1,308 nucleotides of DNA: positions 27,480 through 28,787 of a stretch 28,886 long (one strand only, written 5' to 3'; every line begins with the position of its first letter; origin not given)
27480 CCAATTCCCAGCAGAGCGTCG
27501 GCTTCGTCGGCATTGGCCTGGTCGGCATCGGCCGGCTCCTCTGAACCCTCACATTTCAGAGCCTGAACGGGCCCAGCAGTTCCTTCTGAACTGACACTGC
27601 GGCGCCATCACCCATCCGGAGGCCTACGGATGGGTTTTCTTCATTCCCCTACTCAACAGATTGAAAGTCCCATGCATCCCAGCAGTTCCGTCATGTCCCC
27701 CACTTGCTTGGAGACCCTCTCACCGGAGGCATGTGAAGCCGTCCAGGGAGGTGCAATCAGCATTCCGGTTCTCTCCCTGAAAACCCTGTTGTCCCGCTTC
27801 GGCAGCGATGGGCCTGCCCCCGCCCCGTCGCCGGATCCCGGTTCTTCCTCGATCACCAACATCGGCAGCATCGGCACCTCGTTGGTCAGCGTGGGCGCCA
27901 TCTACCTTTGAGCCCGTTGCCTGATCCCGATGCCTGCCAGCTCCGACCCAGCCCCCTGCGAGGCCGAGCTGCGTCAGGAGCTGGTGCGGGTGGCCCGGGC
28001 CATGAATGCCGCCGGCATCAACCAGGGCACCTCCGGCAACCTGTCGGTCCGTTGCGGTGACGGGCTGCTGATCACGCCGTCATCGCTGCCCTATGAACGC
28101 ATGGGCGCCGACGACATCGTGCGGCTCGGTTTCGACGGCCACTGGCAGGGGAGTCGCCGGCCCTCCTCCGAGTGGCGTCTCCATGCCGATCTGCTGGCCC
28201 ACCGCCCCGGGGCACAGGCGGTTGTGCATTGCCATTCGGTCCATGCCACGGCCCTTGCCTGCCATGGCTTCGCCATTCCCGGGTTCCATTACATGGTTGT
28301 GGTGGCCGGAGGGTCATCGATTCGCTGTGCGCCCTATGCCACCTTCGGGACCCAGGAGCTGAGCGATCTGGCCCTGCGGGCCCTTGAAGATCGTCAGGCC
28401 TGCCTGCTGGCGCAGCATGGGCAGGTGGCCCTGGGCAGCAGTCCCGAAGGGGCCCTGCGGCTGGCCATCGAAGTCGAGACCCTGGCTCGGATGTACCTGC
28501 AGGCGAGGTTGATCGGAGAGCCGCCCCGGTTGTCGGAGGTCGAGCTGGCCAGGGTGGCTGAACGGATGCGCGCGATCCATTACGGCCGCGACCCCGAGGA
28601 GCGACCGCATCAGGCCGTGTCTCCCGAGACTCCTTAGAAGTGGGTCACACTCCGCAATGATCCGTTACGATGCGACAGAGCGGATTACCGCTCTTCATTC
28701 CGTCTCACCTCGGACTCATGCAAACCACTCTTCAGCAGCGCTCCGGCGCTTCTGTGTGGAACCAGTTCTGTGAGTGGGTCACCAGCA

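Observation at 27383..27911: Pair of paralogous double-glycine-leader peptide genes (one invisible to the ORF track) in a low-GC patch next to psbA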

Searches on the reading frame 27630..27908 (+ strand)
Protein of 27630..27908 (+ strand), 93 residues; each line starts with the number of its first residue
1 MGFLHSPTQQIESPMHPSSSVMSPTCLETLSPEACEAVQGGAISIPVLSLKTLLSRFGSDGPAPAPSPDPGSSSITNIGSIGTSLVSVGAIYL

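Call 5: search_protein_families(library=ncbifam, proteins=[window:27693-27908:+], max_evalue=10)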
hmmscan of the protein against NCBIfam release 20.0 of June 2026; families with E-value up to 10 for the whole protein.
seq(72 aa): 0 families

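Call 6: search_protein_families(library=pfam, proteins=[window:27693-27908:+], max_evalue=10)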
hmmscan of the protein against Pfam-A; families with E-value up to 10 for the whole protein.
seq(72 aa): 0 families

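Call 10: find_homologous_proteins(query=window:27693-27908:+, max_evalue=1)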
Query seq(72 aa) (72 aa): 11 proteins with E <= 1 among 11 candidates.
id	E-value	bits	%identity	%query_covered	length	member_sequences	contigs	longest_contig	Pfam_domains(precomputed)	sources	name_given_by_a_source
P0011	3.4e-34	133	96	100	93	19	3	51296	-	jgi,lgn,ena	-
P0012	7.3e-26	107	82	100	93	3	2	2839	-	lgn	-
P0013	1.7e-23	100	75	100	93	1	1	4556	-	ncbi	-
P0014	1.4e-17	81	61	100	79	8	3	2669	-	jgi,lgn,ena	jgi:hypothetical protein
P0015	2.4e-17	80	78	89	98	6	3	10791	-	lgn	-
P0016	3.9e-17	79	77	89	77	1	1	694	-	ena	-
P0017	1.5e-16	78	64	85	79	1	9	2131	-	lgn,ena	-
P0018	1.2e-14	72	95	56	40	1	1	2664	-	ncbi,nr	ncbi:MAG: hypothetical protein VKM68_05485 [Cyanobacteriota bacterium]|nr:hypothetical protein [Cyan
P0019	1.2e-13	68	61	93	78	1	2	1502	-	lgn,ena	-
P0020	2.0e-9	55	65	68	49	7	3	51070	-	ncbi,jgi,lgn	ncbi:MAG: hypothetical protein ACOYMY_03345 [Prochlorococcaceae cyanobacterium]|jgi:hypothetical pro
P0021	5.5e-9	54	65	68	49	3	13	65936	-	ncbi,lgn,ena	-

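Call 14: find_encoding_contigs(protein=P0011, flank=10000, max_places=4)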
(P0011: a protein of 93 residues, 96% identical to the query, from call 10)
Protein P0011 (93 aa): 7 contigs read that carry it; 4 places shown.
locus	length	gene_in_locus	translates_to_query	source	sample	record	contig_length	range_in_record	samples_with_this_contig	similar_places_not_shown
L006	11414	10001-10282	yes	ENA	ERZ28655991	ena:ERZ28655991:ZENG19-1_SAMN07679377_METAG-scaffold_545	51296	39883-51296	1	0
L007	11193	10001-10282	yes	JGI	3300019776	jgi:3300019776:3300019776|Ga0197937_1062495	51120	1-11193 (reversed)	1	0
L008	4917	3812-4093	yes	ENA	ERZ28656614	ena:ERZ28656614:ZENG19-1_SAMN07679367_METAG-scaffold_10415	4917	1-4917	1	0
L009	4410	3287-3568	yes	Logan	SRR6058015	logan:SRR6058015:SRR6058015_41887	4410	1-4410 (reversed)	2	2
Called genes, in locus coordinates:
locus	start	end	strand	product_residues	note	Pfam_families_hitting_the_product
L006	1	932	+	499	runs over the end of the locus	PF19295:SufBD_N, PF01458:SUFBD_core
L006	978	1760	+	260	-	PF00005:ABC_tran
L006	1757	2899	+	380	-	PF01458:SUFBD_core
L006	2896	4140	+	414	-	PF00266:Aminotran_5, PF01041:DegT_DnrJ_EryC1 (weak), PF01212:Beta_elim_lyase (weak)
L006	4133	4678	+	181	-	PF07566:DUF1543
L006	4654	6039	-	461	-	PF01266:DAO (weak), PF01593:Amino_oxidase, PF03486:HI0933_like (faint), PF13450:NAD_binding_8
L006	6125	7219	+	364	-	PF01008:IF-2B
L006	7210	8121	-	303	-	PF01145:Band_7, PF13421:Band_7_1 (weak)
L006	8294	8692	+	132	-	PF07799:DUF1643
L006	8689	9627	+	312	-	PF13489:Methyltransf_23, PF01209:Ubie_methyltran, PF13847:Methyltransf_31, PF08241:Methyltransf_11, PF08242:Methyltransf_12, PF13649:Methyltransf_25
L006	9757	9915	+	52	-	-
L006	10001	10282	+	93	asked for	-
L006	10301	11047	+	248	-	PF00596:Aldolase_II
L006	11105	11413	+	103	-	?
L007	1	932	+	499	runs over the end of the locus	PF19295:SufBD_N, PF01458:SUFBD_core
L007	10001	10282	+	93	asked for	-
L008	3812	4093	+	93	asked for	-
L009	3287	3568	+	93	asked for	-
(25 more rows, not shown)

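Call 37: search_protein_families(library=ncbifam, alignment_id=A2, max_evalue=10)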
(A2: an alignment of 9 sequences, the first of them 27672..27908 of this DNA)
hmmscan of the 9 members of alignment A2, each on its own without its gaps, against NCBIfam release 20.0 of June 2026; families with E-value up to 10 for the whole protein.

A. member 1, window:27672-27908:+ (79 aa): 0 families

B. families by the number of members that match (of 9 scanned): 0 families

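Call 41: find_encoding_contigs(protein=P0015, flank=10000, max_places=3)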
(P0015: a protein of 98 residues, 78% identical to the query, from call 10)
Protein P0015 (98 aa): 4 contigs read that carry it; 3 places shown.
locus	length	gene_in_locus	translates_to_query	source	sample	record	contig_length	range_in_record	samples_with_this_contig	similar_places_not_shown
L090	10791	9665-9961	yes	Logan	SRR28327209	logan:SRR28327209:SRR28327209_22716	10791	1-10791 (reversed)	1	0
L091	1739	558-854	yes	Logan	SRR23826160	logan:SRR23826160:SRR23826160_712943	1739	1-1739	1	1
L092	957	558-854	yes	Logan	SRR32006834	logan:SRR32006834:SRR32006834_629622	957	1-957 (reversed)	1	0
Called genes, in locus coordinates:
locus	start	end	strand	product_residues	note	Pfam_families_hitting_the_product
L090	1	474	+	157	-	?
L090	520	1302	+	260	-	PF00005:ABC_tran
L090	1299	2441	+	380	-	PF01458:SUFBD_core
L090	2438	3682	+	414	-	PF00266:Aminotran_5, PF01041:DegT_DnrJ_EryC1 (weak)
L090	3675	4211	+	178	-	PF07566:DUF1543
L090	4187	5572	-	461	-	PF01266:DAO (weak), PF01593:Amino_oxidase, PF13450:NAD_binding_8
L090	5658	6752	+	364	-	PF01008:IF-2B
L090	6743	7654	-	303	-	PF01145:Band_7, PF13421:Band_7_1 (weak)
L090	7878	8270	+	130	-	PF07799:DUF1643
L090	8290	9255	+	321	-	PF01209:Ubie_methyltran, PF13489:Methyltransf_23, PF13649:Methyltransf_25, PF13847:Methyltransf_31, PF08241:Methyltransf_11, PF08242:Methyltransf_12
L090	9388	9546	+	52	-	-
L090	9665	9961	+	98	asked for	-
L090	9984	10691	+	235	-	PF00596:Aldolase_II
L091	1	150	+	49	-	?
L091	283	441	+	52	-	-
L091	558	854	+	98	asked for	-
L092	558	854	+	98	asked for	-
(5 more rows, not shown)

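Call 42: find_encoding_contigs(protein=P0021, flank=10000, max_places=4)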
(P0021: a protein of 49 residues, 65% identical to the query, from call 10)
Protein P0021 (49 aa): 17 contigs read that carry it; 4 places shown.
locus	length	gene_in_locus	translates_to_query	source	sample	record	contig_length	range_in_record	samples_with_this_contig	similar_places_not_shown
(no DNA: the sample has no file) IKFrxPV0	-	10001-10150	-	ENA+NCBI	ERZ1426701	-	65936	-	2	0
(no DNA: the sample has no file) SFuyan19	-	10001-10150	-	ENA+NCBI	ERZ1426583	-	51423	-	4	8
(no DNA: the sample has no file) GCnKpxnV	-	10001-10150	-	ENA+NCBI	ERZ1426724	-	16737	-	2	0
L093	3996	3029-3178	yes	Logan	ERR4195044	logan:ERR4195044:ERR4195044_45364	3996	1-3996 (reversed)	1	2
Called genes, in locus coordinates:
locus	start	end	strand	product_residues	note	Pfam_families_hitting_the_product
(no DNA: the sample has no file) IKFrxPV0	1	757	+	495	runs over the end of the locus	PF19295:SufBD_N, PF01458:SUFBD_core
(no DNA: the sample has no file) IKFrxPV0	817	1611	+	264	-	PF00005:ABC_tran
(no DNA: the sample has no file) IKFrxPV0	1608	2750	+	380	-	PF01458:SUFBD_core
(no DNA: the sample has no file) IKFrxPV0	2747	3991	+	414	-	PF00266:Aminotran_5, PF01041:DegT_DnrJ_EryC1 (weak), PF01212:Beta_elim_lyase (weak)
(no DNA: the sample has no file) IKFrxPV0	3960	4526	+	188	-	PF07566:DUF1543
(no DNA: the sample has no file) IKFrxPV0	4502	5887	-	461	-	PF00070:Pyr_redox (faint), PF01266:DAO (weak), PF01593:Amino_oxidase, PF07992:Pyr_redox_2 (faint), PF13450:NAD_binding_8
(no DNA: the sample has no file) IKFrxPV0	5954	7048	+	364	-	PF01008:IF-2B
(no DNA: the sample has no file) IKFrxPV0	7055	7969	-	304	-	PF01145:Band_7, PF13421:Band_7_1 (weak)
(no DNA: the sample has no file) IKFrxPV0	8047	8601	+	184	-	PF07799:DUF1643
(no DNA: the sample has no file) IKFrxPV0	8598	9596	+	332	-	PF13489:Methyltransf_23, PF01209:Ubie_methyltran, PF13847:Methyltransf_31, PF08241:Methyltransf_11, PF08242:Methyltransf_12, PF13649:Methyltransf_25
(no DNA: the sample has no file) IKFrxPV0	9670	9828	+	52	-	-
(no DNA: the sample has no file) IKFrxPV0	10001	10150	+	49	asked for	-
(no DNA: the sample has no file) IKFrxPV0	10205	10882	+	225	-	PF00596:Aldolase_II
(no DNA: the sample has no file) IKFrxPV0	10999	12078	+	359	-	PF00124:Photo_RC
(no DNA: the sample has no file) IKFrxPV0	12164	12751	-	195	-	PF00719:Pyrophosphatase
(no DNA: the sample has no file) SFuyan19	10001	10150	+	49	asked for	-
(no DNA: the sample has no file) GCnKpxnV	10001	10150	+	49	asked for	-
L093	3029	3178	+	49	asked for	-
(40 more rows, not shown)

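Call 51: find_homologous_proteins(query=A2, max_evalue=10)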
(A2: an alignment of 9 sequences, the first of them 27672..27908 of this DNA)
Query A2 (9 sequences) (79 aa, profile of the alignment): 12 proteins with E <= 10 among 6757 candidates.
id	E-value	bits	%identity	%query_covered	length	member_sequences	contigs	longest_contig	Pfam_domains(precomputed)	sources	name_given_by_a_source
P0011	3.7e-39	151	96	100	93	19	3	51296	-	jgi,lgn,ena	-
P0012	2.0e-38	148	80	100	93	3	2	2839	-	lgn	-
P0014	4.2e-38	147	61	91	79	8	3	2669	-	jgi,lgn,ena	jgi:hypothetical protein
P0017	1.3e-37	146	64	77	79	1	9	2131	-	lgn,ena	-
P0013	5.4e-37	144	72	100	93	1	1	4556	-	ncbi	-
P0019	2.4e-35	138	58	97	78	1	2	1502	-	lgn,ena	-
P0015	7.7e-35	137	71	100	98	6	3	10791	-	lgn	-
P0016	1.8e-34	136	68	100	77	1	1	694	-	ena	-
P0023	3.6e-32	128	57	85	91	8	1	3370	-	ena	-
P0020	6.4e-22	95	68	59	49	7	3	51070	-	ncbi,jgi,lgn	ncbi:MAG: hypothetical protein ACOYMY_03345 [Prochlorococcaceae cyanobacterium]|jgi:hypothetical pro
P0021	9.6e-21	92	68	59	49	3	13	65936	-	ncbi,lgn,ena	-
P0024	1.0e-3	37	38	81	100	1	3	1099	-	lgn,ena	-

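Call 55: find_encoding_contigs(protein=P0024, flank=5000, max_places=3)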
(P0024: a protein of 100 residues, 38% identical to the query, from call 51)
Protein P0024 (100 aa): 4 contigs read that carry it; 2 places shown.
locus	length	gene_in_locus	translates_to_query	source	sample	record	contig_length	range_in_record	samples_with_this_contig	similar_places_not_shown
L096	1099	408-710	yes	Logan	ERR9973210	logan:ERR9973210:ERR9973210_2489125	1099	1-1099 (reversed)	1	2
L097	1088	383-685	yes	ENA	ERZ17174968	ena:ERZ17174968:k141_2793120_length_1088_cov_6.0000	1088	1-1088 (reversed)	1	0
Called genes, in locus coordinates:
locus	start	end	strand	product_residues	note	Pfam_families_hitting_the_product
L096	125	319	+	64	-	-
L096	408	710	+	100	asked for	-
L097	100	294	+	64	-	-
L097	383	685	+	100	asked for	-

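Call 61: predict_structure(alignment_id=A2)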
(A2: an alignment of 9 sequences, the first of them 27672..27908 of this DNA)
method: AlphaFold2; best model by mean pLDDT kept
length: 79 residues; sequences in the alignment: 9
mean_pLDDT: 49.8   pTM: 0.17
mean pLDDT of the five models: 49.8, 48.6, 48.0, 42.4, 40.5
residues with pLDDT >= 90: 0; 70-90: 0; 50-70: 41; < 50: 38
segments of 3 or more residues with pLDDT < 50: 44-46, 58-63, 70-79
pLDDT, mean of each block of 10 residues (from residue 1): 51 53 51 52 50 49 47 46
secondary structure, 60 per line:
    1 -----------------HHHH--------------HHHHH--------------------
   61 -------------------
elements in order: H18-21 H36-40

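Call 81: list_cluster_members(proteins=[P0001, window:27630-27908:+, window:27672-27908:+, window:27693-27908:+])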
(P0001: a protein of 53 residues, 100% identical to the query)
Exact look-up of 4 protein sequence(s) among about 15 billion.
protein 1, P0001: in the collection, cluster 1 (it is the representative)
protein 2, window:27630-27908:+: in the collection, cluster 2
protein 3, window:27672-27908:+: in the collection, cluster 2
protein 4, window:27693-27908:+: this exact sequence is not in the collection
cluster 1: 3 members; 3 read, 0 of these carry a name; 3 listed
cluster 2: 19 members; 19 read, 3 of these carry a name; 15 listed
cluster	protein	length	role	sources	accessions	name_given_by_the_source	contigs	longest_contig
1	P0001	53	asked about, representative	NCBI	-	-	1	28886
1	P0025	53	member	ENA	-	-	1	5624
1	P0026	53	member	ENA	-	-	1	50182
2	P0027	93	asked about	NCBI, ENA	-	-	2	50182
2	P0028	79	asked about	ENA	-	-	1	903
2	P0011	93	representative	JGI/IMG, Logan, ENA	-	-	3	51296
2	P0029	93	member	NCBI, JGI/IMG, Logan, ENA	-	hypothetical protein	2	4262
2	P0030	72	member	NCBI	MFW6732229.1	MAG: hypothetical protein ACODUE_10955 [Synechococcus sp.]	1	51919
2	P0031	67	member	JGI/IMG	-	hypothetical protein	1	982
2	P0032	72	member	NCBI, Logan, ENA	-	-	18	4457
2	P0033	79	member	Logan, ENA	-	-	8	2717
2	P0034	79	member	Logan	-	-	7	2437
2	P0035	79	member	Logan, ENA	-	-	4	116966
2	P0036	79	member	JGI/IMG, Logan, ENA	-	-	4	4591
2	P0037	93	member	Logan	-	-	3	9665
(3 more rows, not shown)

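Call 84: find_related_loci(query=A2, collection=viral_contigs, flank=10000)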
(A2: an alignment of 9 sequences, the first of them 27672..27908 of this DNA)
Query A2 (79 aa) in viral_contigs; peptide patterns used: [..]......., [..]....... (x = any residue, [..] = any of these).
16 stretches matched a pattern, but none encodes a relative of the query by tblastn (E <= 1e-3).

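Call 91: search_protein_families(library=ncbifam, proteins=[P0024], max_evalue=10)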
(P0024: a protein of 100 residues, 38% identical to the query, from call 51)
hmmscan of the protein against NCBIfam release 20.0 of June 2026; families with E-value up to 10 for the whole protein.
P0024 (100 aa): 0 families

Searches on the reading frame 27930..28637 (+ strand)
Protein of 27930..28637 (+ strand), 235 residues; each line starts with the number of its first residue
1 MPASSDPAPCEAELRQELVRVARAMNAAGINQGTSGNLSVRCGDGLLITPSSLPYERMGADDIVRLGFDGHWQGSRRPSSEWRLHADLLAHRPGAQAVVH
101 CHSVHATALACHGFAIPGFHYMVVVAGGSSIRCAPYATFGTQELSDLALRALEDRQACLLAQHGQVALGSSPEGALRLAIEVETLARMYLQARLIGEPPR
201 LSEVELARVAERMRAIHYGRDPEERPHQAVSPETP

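Call 16: find_related_loci(query=window:27930-28637:+, collection=genome_contigs, flank=4000)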
Query window:27930-28637:+ (235 aa) in genome_contigs; peptide patterns used: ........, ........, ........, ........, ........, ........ (x = any residue, [..] = any of these).
250 stretches matched a pattern; 119 encode a relative of the query (tblastn E <= 1e-3); the best 80 are kept; 80 distinct loci.
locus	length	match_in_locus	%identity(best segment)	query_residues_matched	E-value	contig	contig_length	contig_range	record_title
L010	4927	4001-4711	75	1-235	3e-103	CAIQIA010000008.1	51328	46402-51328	MAG: uncultured cyanobacterium isolate LaPlata-b_bin-1954 genome assembly, contig: bin-1954:08/27, whole genome shotgun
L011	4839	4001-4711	74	1-235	7e-100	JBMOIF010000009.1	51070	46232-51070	MAG: Prochlorococcaceae cyanobacterium isolate Deming_bin.405 contig1089, whole genome shotgun sequence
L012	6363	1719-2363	68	8-222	7e-94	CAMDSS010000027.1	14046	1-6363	MAG: Cyanobium sp. NIES-981 isolate ZE-13nov19-117 genome assembly, contig: ZE-13nov19-C6912, whole genome shotgun seque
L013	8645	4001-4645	67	8-222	6e-92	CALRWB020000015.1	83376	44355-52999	MAG: Chitinophaga pinensis isolate JJ-LAS36-244-2-mx-bin628 genome assembly, contig: JJ-ZLK5-86-C15, whole genome shotgu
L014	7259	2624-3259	67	11-222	7e-92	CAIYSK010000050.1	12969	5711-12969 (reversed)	MAG: uncultured cyanobacterium isolate Ja_bin-0937 genome assembly, contig: bin-0937:050/421, whole genome shotgun seque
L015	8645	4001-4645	67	8-222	4e-91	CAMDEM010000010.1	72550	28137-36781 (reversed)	MAG: Cyanobium sp. NIES-981 isolate TE-11nov19-10 genome assembly, contig: TE-11nov19-C277, whole genome shotgun sequenc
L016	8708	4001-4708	65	13-233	3e-90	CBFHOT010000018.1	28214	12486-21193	MAG: Cyanobacteriota bacterium isolate AGTU_99_bin_60_indstr genome assembly, contig: AGTU_99_bin_60_indstr_c18, whole g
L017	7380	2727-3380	66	6-219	3e-90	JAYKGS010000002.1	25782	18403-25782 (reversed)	MAG: Synechococcus sp. isolate 1070331 NODE_315374, whole genome shotgun sequence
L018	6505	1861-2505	66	9-219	1e-89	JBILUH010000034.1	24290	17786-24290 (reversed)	MAG: Cyanobium sp. isolate ME2018-08-06_3300044608_group8_bin130 Rohwer_bin1339_scaffold_1967_c1, whole genome shotgun s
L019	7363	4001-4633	69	11-219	4e-89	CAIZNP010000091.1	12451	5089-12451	MAG: uncultured Synechococcaceae cyanobacterium isolate Loc090907-1m_bin-249 genome assembly, contig: bin-249:091/341, w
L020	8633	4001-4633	70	11-219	4e-89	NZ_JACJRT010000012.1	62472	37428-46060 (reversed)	Cyanobium sp. FACHB-13342 contig12, whole genome shotgun sequence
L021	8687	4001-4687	63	2-223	3e-88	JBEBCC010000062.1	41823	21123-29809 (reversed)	MAG: Cyanobacteriota bacterium isolate blackwarrior_2019_sw_WHONDRS-S19S_0021_B_bin.25 scaffold_287589, whole genome sho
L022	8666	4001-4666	65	2-219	7e-88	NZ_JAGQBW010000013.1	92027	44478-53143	Synechococcus sp. HJ21-Hayes HJ21-Hayes-C13, whole genome shotgun sequence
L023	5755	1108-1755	67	14-221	1e-87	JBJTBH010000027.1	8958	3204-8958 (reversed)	MAG: Cyanobacteriota bacterium isolate samp_4332_metabat2_83 samp_4332_229262, whole genome shotgun sequence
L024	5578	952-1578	70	14-219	2e-87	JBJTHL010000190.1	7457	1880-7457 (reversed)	MAG: Vulcanococcus sp. isolate samp_4314_semibin_200 samp_4314_1492456, whole genome shotgun sequence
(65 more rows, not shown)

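Call 79: search_protein_families(library=ncbifam, proteins=[window:27930-28637:+], max_evalue=0.00001)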
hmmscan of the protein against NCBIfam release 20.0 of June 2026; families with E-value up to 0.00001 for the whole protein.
window:27930-28637:+ (235 aa): 26 families (the best 25 are shown)
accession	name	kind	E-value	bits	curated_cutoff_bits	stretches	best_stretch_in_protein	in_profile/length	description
NF005984.0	PRK08087.1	subfamily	6.6e-62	209.1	264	1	13-215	5-208/215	L-fuculose-phosphate aldolase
TIGR01086.1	fucA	equivalog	5.9e-56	189.6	400.25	1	12-215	3-207/214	L-fuculose-phosphate aldolase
NF005302.0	PRK06833.1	equivalog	5e-48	163.4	264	1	14-215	6-209/214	L-fuculose-phosphate aldolase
NF053831.1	RU1PAldHalo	equivalog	5e-48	163.3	300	1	21-214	10-204/208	ribulose-1-phosphate aldolase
NF005123.0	PRK06557.1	subfamily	5.8e-34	117.7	251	1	12-219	10-221/223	L-ribulose-5-phosphate 4-epimerase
NF004527.0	PRK05874.1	equivalog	9.1e-32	110.3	308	1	18-202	11-199/218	L-fuculose-phosphate aldolase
NF043034.1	OxoTetrPhDc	equivalog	1.1e-30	107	250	1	11-193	2-189/205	3-oxo-tetronate 4-phosphate decarboxylase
NF006413.0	PRK08660.1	equivalog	8.6e-21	74.6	203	1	15-194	3-179/184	aldolase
NF006208.0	PRK08333.1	equivalog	2.3e-19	69.8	267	1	14-192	5-183/189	aldolase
NF006047.0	PRK08193.1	subfamily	2.9e-17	63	257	1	13-118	4-112/231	L-ribulose-5-phosphate 4-epimerase AraD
TIGR03328.1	salvage_mtnB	equivalog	7.6e-17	61.4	137.05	1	19-111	2-97/194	methylthioribulose 1-phosphate dehydratase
NF009003.0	PRK12348.1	subfamily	3.8e-16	59.4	331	1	14-119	4-112/228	L-ribulose-5-phosphate 4-epimerase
NF006672.0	PRK09220.1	equivalog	1e-15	57.7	226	1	12-110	9-109/209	methylthioribulose 1-phosphate dehydratase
NF005484.0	PRK07090.1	equivalog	1.5e-14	53.9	261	1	13-210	30-230/260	aldolase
NF053537.1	DhpthDcsPhtC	equivalog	3.7e-14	52.7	200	1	15-199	1-200/232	3,4-dihydroxyphthalate decarboxylase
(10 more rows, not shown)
